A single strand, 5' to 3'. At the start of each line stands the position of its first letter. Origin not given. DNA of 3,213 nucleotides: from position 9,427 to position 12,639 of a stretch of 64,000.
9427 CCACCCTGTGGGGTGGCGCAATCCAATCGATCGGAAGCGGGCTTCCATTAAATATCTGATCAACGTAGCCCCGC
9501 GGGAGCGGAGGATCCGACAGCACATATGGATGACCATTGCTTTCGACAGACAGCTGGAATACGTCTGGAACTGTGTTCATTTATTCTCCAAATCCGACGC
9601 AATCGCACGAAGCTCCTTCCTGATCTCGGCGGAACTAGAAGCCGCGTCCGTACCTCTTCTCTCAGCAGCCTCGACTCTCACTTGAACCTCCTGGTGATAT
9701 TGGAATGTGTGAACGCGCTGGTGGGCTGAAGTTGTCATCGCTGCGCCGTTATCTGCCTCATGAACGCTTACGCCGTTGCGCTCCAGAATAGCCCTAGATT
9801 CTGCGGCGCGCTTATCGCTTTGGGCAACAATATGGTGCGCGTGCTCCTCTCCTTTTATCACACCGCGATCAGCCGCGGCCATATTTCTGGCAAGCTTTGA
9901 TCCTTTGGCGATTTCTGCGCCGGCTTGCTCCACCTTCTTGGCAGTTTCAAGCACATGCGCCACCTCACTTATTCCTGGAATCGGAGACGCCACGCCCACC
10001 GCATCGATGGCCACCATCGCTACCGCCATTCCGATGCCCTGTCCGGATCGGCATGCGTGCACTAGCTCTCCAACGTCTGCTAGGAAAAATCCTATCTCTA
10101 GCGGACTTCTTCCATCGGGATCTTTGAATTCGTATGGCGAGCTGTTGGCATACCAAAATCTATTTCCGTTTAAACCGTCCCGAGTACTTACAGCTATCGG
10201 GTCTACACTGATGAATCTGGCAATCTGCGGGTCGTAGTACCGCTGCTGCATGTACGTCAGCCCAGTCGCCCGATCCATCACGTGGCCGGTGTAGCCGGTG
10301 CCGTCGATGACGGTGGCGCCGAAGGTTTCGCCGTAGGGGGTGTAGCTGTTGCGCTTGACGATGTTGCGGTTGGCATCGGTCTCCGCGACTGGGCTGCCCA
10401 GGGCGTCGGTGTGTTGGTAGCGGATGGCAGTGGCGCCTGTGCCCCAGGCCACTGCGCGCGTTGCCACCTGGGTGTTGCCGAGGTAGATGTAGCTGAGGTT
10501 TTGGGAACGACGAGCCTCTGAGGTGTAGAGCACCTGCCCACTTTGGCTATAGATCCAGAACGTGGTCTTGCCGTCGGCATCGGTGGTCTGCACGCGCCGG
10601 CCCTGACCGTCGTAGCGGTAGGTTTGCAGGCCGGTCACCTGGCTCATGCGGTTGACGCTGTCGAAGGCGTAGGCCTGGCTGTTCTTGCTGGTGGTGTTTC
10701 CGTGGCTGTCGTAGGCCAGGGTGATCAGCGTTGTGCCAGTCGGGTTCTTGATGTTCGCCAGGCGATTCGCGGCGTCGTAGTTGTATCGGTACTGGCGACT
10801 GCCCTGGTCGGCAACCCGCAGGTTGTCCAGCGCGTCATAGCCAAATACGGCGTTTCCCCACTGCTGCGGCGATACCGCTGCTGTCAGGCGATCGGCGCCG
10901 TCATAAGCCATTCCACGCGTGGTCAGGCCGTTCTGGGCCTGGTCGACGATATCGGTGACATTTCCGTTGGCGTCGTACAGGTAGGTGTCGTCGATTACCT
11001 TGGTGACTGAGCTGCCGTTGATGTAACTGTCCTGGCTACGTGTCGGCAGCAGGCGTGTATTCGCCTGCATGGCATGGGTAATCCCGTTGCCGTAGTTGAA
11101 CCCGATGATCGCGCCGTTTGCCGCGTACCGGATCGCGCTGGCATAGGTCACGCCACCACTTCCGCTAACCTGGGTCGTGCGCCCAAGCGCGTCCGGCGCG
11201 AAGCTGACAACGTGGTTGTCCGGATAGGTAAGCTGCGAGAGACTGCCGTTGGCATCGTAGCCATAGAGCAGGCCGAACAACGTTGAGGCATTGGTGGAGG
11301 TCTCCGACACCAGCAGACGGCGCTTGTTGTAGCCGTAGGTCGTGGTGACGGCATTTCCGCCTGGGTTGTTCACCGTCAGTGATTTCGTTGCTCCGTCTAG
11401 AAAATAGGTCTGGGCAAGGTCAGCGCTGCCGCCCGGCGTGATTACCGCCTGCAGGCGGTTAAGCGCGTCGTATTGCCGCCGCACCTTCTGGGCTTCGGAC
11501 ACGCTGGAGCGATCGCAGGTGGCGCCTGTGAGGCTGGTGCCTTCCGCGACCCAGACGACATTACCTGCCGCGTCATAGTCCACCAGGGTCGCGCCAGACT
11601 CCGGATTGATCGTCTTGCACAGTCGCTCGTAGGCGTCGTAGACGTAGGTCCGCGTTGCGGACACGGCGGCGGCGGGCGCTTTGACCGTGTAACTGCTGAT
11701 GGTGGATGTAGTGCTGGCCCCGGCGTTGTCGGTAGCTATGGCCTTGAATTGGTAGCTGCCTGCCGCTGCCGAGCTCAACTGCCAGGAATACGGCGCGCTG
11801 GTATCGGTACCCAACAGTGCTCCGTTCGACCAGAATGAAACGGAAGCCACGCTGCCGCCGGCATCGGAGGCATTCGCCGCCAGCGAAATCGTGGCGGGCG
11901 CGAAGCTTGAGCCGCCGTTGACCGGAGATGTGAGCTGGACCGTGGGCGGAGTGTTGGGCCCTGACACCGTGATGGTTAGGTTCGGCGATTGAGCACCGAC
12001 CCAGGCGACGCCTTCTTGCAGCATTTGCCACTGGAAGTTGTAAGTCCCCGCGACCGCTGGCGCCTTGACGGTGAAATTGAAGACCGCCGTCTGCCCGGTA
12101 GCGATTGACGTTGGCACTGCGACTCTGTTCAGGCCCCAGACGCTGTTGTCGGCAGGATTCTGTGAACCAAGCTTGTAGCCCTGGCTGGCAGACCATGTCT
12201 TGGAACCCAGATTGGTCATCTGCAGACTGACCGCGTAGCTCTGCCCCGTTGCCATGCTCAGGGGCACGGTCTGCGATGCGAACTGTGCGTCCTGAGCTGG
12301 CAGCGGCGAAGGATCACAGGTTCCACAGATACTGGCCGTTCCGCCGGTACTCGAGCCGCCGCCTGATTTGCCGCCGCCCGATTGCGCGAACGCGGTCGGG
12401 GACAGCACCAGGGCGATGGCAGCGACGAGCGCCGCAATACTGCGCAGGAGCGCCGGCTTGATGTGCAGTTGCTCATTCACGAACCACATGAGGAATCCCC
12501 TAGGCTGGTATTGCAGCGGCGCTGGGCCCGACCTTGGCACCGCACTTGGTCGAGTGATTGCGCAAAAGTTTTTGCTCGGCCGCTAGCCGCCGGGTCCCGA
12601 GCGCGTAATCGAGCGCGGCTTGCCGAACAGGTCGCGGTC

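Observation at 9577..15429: Rhs shell encoded as two consecutive Sec-signal proteins, split by a signal peptide + NBR1-like + Ig-like module that a neighbouring paralogue lacks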

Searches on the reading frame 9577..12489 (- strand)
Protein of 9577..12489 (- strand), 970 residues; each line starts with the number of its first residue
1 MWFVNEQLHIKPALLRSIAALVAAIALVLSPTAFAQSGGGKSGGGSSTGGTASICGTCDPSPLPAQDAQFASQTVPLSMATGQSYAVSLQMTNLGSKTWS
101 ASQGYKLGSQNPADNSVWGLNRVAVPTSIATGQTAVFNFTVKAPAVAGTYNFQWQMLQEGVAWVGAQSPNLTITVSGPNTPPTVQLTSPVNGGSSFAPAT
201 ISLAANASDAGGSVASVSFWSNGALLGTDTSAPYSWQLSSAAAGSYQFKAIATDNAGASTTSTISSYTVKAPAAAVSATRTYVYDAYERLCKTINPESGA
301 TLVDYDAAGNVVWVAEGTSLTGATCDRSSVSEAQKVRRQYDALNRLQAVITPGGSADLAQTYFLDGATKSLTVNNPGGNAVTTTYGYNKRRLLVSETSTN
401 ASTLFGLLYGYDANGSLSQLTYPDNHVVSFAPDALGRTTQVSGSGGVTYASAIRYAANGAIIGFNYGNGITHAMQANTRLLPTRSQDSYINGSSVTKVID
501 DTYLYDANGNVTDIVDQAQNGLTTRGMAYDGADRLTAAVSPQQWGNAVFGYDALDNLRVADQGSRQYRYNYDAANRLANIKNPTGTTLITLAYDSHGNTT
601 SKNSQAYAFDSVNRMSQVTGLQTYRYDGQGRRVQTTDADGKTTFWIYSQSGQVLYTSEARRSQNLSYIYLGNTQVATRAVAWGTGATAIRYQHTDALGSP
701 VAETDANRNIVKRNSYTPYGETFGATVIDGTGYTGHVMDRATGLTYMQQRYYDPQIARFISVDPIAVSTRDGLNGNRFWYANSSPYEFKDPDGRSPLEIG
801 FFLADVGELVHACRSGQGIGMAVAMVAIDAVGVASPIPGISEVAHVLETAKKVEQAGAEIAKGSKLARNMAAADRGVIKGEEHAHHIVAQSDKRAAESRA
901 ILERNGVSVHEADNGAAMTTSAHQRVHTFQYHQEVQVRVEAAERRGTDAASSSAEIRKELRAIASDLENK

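Call 8: search_protein_families(library=pfam, proteins=[window:9577-12489:-], max_evalue=0.01)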
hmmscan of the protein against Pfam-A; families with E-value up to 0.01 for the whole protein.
window:9577-12489:- (970 aa): 5 families
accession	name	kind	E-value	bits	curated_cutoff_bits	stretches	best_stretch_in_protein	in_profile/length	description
PF05593.20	RHS_repeat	-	8.3e-29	99.8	22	4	551-587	1-38/38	RHS Repeat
PF17957.7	Big_7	-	8.6e-17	62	24.1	1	182-250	1-70/70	Bacterial Ig domain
PF14412.12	AHH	-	3.8e-15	56.3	22.3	1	869-966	4-110/111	A nuclease family of the HNH/ENDO VII superfamily with conserved AHH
PF16158.11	N_BRCA1_IG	-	7.8e-05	23.6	28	1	79-160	8-95/108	Ig-like domain from next to BRCA1 gene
PF03527.20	RHS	-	0.00017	21.8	27.9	0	689-721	1-33/38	RHS protein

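Call 9: search_protein_families(library=ncbifam, proteins=[window:9577-12489:-], max_evalue=0.01)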
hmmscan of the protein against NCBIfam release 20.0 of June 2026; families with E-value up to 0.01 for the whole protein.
window:9577-12489:- (970 aa): 2 families
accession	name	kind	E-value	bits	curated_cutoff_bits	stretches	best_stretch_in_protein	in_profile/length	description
TIGR03696.1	Rhs_assc_core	domain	1.4e-18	67.2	32.5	1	716-793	1-75/76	RHS repeat-associated core domain-containing protein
TIGR01643.1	YD_repeat_2x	repeat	4.9e-17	61.7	15.8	2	622-643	18-39/42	YD repeat-containing protein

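Call 23: search_solved_structures(query=window:9577-12489:-, max_evalue=0.01, show_alignments=0)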
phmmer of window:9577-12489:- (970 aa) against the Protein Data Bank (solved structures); distinct sequences matched with E-value up to 0.01: 31.
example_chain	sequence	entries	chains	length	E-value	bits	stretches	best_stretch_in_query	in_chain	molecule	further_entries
9x9r_A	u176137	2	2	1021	1.6e-21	79.6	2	174-272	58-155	Chitodextrinase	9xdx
9kvu_A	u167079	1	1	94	3.9e-17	65.1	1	179-270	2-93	bacterial immunoglobulin domain B1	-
3pdd_A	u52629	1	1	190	5e-17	64.8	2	180-267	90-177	Glycoside hydrolase, family 9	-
7q97_A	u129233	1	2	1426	1.6e-16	63.1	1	281-781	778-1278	Rhs family protein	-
8h8a_A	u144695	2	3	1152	1.4e-14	56.7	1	592-793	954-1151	Putative Rhs-family protein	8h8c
8h8b_A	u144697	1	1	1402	1.1e-13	53.7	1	592-781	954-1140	Putative Rhs-family protein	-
8qja_A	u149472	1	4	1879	6.8e-11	44.5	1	496-768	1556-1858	Putative type VI secretion system YD repeat-containing Rhs element Vgr protein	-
8fia_A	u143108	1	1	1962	1.1e-09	40.5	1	555-761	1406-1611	Teneurin-m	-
6suq_A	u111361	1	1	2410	3.7e-09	38.7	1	622-796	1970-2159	TcdB2,TccC3,Genome polyprotein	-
8uy4_A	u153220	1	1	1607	3.8e-09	38.7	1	733-800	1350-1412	Tse15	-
6fay_A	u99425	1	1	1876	1.1e-08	37.2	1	501-785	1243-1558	Odz3 protein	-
6sup_A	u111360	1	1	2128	1.4e-08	36.8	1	622-797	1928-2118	TcdB2,TccC3,Cell division control protein 42 homolog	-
9igs_A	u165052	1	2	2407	2.2e-08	36.2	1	501-785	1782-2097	Isoform A1B1 of Teneurin-3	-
8r50_B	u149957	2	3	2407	2.2e-08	36.2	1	501-785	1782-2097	Teneurin-3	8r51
8r54_A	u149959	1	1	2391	2.3e-08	36.1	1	501-785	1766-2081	Teneurin-3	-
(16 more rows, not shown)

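Call 36: find_homologous_proteins(query=window:9577-12489:-)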
Query window:9577-12489:- (970 aa): 2487 proteins with E <= 0.001 among 8000 candidates; the best 120 are listed.
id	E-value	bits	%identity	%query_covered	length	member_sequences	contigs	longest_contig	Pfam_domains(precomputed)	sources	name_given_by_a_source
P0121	0.0e+0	2145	100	100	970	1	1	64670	PF14412.13,PF05593.20,PF17957.8,PF25023.2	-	-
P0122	0.0e+0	1372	57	73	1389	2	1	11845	PF07495.20,PF21868.4,PF22352.3,PF00801.27,PF05593.20,PF17957.8,PF14686.13,PF00028.24,PF16158.12,PF25023.2,PF19077.7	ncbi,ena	-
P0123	0.0e+0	1358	76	82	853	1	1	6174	PF14412.13,PF05593.20,PF17957.8,PF25023.2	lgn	-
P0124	0.0e+0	1333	77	80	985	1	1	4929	PF05593.20,PF17957.8,PF01844.30,PF16158.12,PF25023.2,PF14279.13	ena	-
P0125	0.0e+0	1223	61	96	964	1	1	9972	PF14412.13,PF05593.20,PF17957.8,PF25023.2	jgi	jgi:RHS repeat-associated protein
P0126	0.0e+0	1158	60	94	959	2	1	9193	PF05593.20,PF17957.8,PF16158.12,PF25023.2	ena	-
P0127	0.0e+0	1152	66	83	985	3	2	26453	PF05593.20,PF17957.8,PF01844.30,PF16158.12,PF25023.2,PF14279.13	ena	-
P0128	0.0e+0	1144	59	64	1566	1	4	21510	PF07495.20,PF05593.20,PF17957.8,PF13750.13,PF24421.2,PF16640.12,PF14041.12,PF25023.2,PF19077.7,PF16967.12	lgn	-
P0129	0.0e+0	1141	67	79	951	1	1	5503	PF05593.20,PF17957.8,PF16158.12,PF25023.2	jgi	jgi:RHS repeat-associated protein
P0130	0.0e+0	1139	62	84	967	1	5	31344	PF05593.20,PF17957.8,PF16158.12,PF25023.2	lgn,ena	-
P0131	0.0e+0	1135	61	89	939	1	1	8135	PF05593.20,PF17957.8,PF16158.12,PF25023.2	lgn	-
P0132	0.0e+0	1135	67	80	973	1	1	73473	PF05593.20,PF17957.8,PF01844.30,PF25023.2,PF14279.13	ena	-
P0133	0.0e+0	1131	65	81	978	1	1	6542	PF05593.20,PF17957.8,PF16158.12,PF25023.2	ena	-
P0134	0.0e+0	1124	64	81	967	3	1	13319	PF15649.13,PF05593.20,PF17957.8,PF16158.12,PF25023.2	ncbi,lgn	-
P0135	0.0e+0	1123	60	90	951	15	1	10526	PF05593.20,PF17957.8,PF25023.2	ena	-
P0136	0.0e+0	1118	57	95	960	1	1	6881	PF05593.20,PF17957.8,PF16158.12,PF25023.2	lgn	-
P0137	0.0e+0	1112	51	89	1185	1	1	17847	PF05593.20,PF17957.8,PF16158.12,PF25023.2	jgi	jgi:RHS repeat-associated protein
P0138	0.0e+0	1094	67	77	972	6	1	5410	PF05593.20,PF17957.8,PF01844.30,PF16158.12,PF25023.2,PF14279.13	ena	-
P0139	0.0e+0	1085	64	80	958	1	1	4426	PF05593.20,PF17957.8,PF16158.12,PF25023.2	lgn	-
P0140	1.8e-288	978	61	81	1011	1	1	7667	PF05593.20,PF17957.8,PF16158.12,PF25023.2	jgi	jgi:RHS repeat-associated protein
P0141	2.5e-280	951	56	81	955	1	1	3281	PF05593.20,PF17957.8,PF16158.12,PF25023.2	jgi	jgi:RHS repeat-associated protein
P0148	5.6e-245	834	45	55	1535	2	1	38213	PF05593.20,PF07705.18,PF16158.12,PF25023.2,PF10633.16,PF03527.21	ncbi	-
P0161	1.2e-214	734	46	75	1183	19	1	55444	PF05593.20,PF17957.8,PF16158.12,PF25023.2,PF03527.21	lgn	-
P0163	3.0e-213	729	43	86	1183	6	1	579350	PF05593.20,PF17957.8,PF16158.12,PF25023.2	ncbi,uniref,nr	ncbi:RHS repeat domain-containing protein [Xanthomonas arboricola]|uniref:RHS repeat domain-containi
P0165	3.2e-211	722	44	75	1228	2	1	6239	PF07495.20,PF05593.20,PF17957.8,PF16158.12,PF25023.2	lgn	-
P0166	1.5e-208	713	45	64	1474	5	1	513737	PF00801.27,PF05593.20,PF17957.8,PF16158.12,PF25023.2,PF03527.21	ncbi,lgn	-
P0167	5.7e-208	712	44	64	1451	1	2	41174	PF07495.20,PF05593.20,PF17957.8,PF16158.12,PF25023.2,PF06832.19,PF03527.21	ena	-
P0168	4.6e-203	695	41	79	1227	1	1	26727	PF07495.20,PF05593.20,PF17957.8,PF16158.12,PF25023.2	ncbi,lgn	-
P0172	1.3e-191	657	35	76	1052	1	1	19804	PF05593.20,PF17957.8,PF16158.12,PF25023.2,PF06832.19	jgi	jgi:RHS repeat-associated protein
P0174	2.4e-188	647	45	64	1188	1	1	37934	PF05593.20,PF17957.8,PF16158.12,PF25023.2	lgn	-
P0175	3.8e-187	643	44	58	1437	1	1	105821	PF05593.20,PF16158.12,PF25023.2,PF03527.21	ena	-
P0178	5.8e-185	635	46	69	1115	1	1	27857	PF05593.20,PF17957.8,PF16158.12,PF25023.2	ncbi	-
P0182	5.6e-178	612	44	64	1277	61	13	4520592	PF05593.20,PF17957.8,PF16158.12,PF25023.2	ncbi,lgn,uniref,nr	ncbi:RHS repeat domain-containing protein [Stenotrophomonas maltophilia]|uniref:RHS repeat domain-co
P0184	4.0e-177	610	44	56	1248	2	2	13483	PF05593.20,PF16158.12,PF25023.2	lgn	-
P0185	1.4e-176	608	41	76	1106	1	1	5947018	PF05593.20,PF16158.12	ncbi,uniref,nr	ncbi:RHS repeat domain-containing protein [Lysobacter enzymogenes]|uniref:RHS repeat domain-containi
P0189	3.4e-171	590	42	65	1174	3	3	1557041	PF11429.13,PF05593.20,PF17957.8,PF16158.12,PF25023.2,PF03527.21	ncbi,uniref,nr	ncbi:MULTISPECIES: colicin D domain-containing protein [unclassified Lysobacter]|uniref:Ig-like doma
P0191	2.2e-167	577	46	53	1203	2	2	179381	PF05593.20,PF17957.8,PF16158.12,PF25023.2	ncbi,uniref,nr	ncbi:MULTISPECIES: RHS repeat-associated core domain-containing protein [unclassified Dyella]|uniref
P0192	1.7e-166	574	40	75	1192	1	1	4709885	PF11429.13,PF05593.20,PF17957.8,PF16158.12,PF25023.2,PF03527.21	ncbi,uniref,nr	ncbi:Ig-like domain-containing protein [Lysobacter sp. 5GHs7-4]|uniref:colicin D domain-containing p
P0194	5.2e-162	560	46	53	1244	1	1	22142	PF05593.20,PF17957.8,PF16158.12,PF25023.2,PF06832.19,PF12106.15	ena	-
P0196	2.7e-158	547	36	79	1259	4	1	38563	PF15542.12,PF05593.20,PF16158.12,PF25023.2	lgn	-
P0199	7.8e-156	539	51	11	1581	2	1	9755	PF16158.12,PF07995.18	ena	-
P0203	2.2e-152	528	38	75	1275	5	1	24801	PF05593.20,PF16158.12,PF25023.2,PF10633.16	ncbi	-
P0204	2.3e-151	524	53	11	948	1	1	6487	PF10989.14,PF25300.1,PF21633.4,PF16116.11,PF02018.24,PF07705.18,PF16158.12,PF10633.16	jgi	jgi:RHS repeat-associated protein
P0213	2.7e-134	468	36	57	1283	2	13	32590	PF05593.20,PF16158.12,PF25023.2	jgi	jgi:RHS repeat-associated protein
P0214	1.8e-133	465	39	63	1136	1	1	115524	PF13988.12,PF05593.20,PF16158.12,PF25023.2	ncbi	-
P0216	1.5e-132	462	36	57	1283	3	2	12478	PF05593.20,PF16158.12,PF25023.2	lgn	-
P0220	4.3e-130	454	58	12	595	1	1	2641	PF10989.14,PF25300.1,PF07691.18,PF16116.11,PF07705.18,PF16158.12,PF10633.16,PF15536.11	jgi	-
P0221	7.8e-130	453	35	78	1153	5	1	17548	PF05593.20,PF16158.12,PF25023.2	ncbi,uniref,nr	ncbi:RHS repeat-associated core domain-containing protein [Stenotrophomonas sp. S41]|uniref:RHS repe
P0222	1.7e-129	452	36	57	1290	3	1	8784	PF05593.20,PF16158.12,PF25023.2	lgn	-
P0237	8.8e-127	443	39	53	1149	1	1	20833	PF05593.20,PF16158.12,PF25023.2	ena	-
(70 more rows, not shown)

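Call 40: find_encoding_contigs(protein=P0182, flank=10000, max_places=2)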
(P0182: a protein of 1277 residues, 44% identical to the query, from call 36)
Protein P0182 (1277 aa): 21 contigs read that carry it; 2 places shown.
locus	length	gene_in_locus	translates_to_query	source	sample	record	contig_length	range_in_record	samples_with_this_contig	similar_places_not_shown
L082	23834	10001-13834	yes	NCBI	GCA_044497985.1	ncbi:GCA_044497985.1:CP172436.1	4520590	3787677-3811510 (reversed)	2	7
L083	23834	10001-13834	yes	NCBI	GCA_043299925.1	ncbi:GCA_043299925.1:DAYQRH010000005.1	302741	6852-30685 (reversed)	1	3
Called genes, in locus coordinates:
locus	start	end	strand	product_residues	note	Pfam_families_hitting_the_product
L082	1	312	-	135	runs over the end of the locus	PF13541:ChlI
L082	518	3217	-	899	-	PF20410:X-Tfes_XVIPCD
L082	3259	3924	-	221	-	PF07791:Imm11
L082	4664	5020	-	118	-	-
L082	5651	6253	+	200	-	PF06197:DUF998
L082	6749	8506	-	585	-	PF05593:RHS_repeat (faint)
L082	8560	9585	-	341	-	PF25023:TEN_YD-shell (faint), PF05593:RHS_repeat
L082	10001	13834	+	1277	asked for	PF16158:N_BRCA1_IG (faint), PF17957:Big_7, PF05593:RHS_repeat (faint), PF25023:TEN_YD-shell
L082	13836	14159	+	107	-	-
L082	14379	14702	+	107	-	-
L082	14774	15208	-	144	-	PF12120:Arr-ms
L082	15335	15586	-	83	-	PF04380:BMFP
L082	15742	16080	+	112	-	PF00543:P-II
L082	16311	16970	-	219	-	PF01636:APH (faint)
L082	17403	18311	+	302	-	PF05118:Asp_Arg_Hydrox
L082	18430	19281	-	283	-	PF17284:Spermine_synt_N, PF01564:Spermine_synth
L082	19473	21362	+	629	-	PF02784:Orn_Arg_deC_N, PF17810:Arg_decarb_HB, PF17944:Arg_decarbox_C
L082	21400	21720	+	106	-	PF19617:DUF6122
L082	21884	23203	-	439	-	PF26769:HAMP_PhoQ, PF13581:HATPase_c_2 (weak), PF02518:HATPase_c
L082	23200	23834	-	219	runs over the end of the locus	PF00072:Response_reg, PF00486:Trans_reg_C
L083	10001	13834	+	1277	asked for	PF16158:N_BRCA1_IG (faint), PF17957:Big_7, PF05593:RHS_repeat (faint), PF25023:TEN_YD-shell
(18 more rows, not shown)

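Call 41: find_encoding_contigs(protein=P0163, flank=10000, max_places=2)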
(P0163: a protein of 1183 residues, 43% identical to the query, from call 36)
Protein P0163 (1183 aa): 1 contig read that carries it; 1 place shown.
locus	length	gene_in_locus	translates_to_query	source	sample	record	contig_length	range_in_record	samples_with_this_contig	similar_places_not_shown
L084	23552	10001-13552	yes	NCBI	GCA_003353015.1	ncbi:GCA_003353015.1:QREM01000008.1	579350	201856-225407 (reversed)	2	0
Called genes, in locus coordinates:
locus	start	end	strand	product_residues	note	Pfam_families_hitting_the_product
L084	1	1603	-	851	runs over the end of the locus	PF01624:MutS_I, PF05188:MutS_II, PF05192:MutS_III, PF05190:MutS_IV, PF00488:MutS_V, PF27441:MutS_C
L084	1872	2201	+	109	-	-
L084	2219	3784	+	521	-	-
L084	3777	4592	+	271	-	-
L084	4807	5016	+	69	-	-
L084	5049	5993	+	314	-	-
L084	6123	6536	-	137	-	-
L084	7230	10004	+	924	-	PF05593:RHS_repeat (faint), PF25023:TEN_YD-shell (faint)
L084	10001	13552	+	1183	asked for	PF16158:N_BRCA1_IG (faint), PF17957:Big_7, PF05593:RHS_repeat (faint), PF25023:TEN_YD-shell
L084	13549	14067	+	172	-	PF15589:Imm21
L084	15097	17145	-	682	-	-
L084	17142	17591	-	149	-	-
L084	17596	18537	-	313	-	-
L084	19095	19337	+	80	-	-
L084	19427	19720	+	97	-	-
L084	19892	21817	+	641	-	PF01120:Alpha_L_fucos, PF24607:CBM_AftD (faint), PF00754:F5_F8_type_C, PF22633:F5_F8_type_C_2 (faint), PF00754:F5_F8_type_C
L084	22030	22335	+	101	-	-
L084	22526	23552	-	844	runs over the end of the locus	-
